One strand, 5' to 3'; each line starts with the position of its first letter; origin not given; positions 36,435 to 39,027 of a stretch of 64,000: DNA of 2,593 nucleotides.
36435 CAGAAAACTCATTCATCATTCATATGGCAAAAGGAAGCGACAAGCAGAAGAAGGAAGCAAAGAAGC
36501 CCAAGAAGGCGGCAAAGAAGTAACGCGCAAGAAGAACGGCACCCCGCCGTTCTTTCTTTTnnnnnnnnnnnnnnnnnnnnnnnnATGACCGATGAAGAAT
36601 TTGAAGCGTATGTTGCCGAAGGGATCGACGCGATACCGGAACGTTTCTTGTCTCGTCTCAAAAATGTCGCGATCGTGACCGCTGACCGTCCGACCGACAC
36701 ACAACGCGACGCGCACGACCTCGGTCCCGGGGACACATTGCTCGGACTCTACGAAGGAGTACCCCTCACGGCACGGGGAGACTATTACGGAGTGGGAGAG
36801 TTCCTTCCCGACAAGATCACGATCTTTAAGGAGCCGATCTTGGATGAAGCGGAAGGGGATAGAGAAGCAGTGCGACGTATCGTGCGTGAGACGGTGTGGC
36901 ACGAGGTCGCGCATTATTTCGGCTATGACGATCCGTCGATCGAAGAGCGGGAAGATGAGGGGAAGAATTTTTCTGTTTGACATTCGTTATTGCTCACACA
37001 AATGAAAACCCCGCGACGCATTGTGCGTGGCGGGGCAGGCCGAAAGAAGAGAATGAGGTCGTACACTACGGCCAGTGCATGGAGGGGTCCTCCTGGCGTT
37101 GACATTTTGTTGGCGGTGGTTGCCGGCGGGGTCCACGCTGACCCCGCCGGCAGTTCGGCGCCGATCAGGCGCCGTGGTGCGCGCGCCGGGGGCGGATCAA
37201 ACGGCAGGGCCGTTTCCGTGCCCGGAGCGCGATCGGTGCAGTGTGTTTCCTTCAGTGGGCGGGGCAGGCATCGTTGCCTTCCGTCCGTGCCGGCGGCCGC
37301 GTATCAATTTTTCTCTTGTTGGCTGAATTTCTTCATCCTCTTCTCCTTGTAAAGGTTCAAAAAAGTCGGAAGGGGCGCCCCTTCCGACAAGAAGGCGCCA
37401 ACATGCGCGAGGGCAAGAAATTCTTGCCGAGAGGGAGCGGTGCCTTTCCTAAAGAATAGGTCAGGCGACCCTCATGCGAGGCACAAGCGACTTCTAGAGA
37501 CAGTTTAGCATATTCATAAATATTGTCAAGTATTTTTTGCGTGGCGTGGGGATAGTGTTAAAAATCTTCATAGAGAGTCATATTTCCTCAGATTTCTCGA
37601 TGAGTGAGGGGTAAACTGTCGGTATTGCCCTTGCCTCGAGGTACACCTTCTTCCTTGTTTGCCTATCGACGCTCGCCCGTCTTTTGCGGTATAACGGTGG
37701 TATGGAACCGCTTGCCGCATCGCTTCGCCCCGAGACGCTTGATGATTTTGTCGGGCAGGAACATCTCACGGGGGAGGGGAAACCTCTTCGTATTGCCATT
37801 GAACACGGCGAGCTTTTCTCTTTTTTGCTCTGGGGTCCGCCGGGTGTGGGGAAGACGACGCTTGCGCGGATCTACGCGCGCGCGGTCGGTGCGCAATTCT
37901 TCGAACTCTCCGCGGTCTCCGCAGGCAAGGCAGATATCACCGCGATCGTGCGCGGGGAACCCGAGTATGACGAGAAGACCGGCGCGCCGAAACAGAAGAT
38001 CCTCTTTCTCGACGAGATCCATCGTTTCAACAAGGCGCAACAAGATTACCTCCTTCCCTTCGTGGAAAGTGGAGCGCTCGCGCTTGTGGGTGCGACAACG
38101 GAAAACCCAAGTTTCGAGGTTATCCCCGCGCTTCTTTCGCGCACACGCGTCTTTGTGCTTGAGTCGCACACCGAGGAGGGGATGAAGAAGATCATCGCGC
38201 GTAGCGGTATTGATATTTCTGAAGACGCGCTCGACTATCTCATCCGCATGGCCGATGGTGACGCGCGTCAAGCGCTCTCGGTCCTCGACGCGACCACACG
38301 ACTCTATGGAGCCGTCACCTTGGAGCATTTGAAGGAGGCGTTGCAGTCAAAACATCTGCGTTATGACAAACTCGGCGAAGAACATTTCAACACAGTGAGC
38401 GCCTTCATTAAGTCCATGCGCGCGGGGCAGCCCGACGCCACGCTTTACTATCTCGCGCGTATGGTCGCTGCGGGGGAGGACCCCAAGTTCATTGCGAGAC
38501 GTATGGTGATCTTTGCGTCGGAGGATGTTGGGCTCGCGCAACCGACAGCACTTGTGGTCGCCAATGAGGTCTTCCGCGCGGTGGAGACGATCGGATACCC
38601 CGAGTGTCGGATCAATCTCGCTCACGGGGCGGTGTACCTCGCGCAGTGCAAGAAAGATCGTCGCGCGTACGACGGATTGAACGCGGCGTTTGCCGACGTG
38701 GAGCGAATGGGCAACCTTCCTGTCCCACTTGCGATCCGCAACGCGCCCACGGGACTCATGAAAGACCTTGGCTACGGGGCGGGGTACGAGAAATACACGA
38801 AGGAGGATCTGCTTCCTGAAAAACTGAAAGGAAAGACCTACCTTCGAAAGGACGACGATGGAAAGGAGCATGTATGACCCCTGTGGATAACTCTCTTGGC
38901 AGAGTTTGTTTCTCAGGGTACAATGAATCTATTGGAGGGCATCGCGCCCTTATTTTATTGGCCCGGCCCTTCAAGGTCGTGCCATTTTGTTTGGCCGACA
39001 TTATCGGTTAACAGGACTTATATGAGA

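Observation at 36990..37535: Promoter- and terminator-defined ~130-nt minus-strand RNA adjacent to a 300-bp, 70%-GC hairpin-dense non-coding block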

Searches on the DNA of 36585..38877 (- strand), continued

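Call 76: search_rna_families(source=L174, start=2750, end=3060, threshold=evalue, max_evalue=10, show_alignments=2)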
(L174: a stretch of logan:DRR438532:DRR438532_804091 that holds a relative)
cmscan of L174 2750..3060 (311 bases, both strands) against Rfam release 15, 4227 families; matches with E-value up to 10: 3.
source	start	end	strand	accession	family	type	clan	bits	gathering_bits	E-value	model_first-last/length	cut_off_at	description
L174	2796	2888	+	RF00516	ylbH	Cis-reg; leader;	-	18.3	50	0.085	1-122/122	no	ylbH leader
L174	2797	2839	+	RF02628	Hrs1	Gene; sRNA;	-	17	56.4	0.59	1-74/74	no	Hfq-regulated sRNA 1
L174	2931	2941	+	RF01727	SAM-SAH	Cis-reg; riboswitch;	-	10.8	40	6.7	13-23/49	no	SAM/SAH riboswitch aptamer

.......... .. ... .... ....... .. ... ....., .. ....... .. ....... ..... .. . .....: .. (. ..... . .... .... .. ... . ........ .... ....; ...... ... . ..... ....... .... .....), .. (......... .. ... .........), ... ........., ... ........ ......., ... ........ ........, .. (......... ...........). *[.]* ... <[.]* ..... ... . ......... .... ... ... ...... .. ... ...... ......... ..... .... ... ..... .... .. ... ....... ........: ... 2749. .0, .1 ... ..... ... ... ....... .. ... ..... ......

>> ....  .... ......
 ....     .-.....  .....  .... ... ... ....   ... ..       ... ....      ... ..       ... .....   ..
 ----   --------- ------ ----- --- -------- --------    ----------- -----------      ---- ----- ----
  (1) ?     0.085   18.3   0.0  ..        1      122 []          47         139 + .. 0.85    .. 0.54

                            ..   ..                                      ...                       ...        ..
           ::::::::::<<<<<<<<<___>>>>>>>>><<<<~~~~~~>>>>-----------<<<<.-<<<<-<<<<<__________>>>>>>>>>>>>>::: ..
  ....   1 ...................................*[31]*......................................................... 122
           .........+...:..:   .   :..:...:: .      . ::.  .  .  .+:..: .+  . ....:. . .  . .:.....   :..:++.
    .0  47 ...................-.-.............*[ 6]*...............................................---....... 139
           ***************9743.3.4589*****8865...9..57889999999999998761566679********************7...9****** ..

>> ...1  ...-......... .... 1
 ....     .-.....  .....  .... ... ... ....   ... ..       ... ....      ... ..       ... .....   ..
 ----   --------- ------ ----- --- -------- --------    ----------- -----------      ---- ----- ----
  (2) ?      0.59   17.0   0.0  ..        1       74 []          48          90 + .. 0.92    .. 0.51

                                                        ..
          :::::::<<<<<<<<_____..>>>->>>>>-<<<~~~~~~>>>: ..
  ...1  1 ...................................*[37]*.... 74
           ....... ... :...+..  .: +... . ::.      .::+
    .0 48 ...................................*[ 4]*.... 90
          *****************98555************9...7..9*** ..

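Call 77: search_rna_families(source=L172, start=3570, end=4520, threshold=evalue, max_evalue=10, show_alignments=2)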
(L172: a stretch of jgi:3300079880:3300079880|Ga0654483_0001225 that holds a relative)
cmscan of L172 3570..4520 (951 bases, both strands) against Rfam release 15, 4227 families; matches with E-value up to 10: 9.
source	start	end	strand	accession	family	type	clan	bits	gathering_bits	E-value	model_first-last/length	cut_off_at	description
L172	4441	4495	-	RF00665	mir-290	Gene; miRNA;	CL00096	20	51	0.42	1-70/70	no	mir-290 microRNA precursor family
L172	4441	4495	+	RF00665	mir-290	Gene; miRNA;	CL00096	19.8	51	0.49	1-70/70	no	mir-290 microRNA precursor family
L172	4436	4497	+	RF00752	mir-14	Gene; miRNA;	-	18.6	53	0.55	1-63/63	no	mir-14 microRNA precursor family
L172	4425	4512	-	RF03480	mir-1284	Gene; miRNA;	-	18.5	80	2.6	1-92/92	no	mir-1284 microRNA precursor family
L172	3577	3673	+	RF01772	rnk_pseudo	Cis-reg; leader;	-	18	55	2.9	1-108/108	no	Pseudomonas rnk leader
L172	3637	3680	-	RF03790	MIR8008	Gene; miRNA;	-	17.3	66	2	1-55/55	no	MIR8008 microRNA precursor family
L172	3918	3977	+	RF00622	CPEB3_ribozyme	Gene; ribozyme;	-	15.4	35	0.53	1-78/78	no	Mammalian CPEB3 ribozyme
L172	3986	4165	+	RF02601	BASRCI337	Gene; sRNA;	-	14.5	229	0.67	1-191/191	no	Brucella sRNA CI337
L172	3931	4005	+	RF02924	skipping-rope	Gene; sRNA;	-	13.2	36.7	8.9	11-72/80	no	skipping-rope RNA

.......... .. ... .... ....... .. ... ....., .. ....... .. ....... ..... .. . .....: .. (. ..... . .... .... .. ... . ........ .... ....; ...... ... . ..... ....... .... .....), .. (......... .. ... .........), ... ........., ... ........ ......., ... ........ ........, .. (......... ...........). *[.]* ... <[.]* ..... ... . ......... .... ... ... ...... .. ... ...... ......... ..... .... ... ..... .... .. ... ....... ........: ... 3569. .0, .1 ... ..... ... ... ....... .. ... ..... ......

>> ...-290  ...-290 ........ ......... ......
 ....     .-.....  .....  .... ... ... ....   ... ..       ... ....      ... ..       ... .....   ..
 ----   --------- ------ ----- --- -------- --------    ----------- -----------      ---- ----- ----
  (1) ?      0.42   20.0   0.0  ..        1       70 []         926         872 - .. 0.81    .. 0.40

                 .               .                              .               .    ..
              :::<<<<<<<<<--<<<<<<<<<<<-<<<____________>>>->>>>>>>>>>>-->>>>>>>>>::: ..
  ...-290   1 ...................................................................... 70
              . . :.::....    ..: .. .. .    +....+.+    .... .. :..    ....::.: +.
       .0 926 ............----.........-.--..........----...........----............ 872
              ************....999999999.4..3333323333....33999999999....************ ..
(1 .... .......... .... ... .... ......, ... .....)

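Call 82: search_rna_families(sources=[L001, L003, L004, L006, L007, L010, L011, L012, L013, L014, L017, L018, L019, L023, L025, L026, L027, L028, L031, L032], threshold=gathering)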
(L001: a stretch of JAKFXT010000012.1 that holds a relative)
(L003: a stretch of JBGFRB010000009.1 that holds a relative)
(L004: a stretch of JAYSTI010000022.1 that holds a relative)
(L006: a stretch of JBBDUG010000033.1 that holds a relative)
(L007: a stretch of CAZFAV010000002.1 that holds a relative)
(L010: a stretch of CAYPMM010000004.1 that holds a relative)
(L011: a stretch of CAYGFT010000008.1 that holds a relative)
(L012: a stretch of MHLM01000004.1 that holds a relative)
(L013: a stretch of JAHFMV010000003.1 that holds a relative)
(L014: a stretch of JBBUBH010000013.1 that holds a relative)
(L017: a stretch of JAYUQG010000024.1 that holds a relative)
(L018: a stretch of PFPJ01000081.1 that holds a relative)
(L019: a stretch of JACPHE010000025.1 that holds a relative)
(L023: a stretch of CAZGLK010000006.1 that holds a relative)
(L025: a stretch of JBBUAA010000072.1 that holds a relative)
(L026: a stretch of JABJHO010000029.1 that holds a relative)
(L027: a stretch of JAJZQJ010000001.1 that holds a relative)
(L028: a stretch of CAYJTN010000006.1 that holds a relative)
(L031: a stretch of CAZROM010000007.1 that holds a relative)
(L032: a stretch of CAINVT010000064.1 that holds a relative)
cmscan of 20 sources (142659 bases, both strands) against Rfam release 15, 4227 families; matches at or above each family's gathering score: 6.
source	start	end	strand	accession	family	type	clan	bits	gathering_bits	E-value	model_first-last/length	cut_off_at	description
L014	1031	1102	+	RF00005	tRNA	Gene; tRNA;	CL00001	72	29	2e-13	1-71/71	no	tRNA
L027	6653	6723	-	RF00005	tRNA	Gene; tRNA;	CL00001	70.4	29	5.3e-13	1-71/71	no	tRNA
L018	2384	2457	-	RF00005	tRNA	Gene; tRNA;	CL00001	70.2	29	6.1e-13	1-71/71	no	tRNA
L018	2222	2294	-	RF00005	tRNA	Gene; tRNA;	CL00001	66.7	29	5.7e-12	1-71/71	no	tRNA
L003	2873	2946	-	RF00005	tRNA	Gene; tRNA;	CL00001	62.9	29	6.3e-11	1-71/71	no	tRNA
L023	2263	2333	-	RF00005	tRNA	Gene; tRNA;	CL00001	59.5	29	5.5e-10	1-71/71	no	tRNA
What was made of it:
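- Twenty other Patescibacteria rarA loci show no 6S hit (call 82).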

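Call 86: search_rna_families(source=L021, start=500, end=940, threshold=evalue, max_evalue=10, show_alignments=2)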
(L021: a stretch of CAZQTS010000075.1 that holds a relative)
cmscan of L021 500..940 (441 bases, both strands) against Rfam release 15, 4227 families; matches with E-value up to 10: 5.
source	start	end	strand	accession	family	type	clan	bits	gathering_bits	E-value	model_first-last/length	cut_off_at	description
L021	632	701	-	RF02353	BjrC68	Gene; sRNA;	-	16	39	0.14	1-82/82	no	Bradyrhizobiaceae sRNA BjrC68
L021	598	669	+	RF02050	STnc470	Gene; sRNA;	-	15.8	80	0.09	68-141/226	no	Salmonella enterica sRNA STnc470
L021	590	670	+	RF02607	AbsR25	Gene; sRNA;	-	15.7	47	3.2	1-164/164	no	Acinetobacter sRNA 25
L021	630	673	-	RF00489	ctRNA_p42d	Gene; antisense;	-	13.6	50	6.9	1-46/46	no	ctRNA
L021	656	683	-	RF00095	snoPyro_CD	Gene; snRNA; snoRNA; CD-box;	CL00132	12.6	45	7.1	1-58/58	no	Pyrococcus C/D box small nucleolar RNA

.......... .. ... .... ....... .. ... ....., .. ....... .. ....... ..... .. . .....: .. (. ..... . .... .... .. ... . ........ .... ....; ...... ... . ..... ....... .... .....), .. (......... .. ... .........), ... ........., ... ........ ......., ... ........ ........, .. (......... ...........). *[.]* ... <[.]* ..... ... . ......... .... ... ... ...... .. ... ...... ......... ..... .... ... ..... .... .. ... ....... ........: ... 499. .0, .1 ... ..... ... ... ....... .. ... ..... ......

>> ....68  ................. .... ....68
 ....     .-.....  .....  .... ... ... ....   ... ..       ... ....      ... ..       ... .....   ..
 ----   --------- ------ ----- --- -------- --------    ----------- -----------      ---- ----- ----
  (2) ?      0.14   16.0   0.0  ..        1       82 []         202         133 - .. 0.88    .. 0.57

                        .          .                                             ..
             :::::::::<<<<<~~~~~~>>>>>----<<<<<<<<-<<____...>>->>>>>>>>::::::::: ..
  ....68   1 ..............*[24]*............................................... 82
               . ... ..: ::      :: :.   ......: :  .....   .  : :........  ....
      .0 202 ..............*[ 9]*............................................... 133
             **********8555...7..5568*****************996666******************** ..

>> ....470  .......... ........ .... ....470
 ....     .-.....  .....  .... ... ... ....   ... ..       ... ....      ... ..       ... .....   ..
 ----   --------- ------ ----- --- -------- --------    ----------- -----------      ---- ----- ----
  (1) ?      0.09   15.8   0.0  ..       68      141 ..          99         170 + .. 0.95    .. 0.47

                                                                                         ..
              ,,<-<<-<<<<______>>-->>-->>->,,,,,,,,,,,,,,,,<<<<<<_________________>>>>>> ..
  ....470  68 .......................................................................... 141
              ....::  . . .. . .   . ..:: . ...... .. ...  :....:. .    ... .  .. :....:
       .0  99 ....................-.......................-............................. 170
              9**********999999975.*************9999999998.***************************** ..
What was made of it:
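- On 6S RNA: None in L172, L174 or L021 (calls 76, 77, 86), nor in 20 other rarA loci (call 82).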
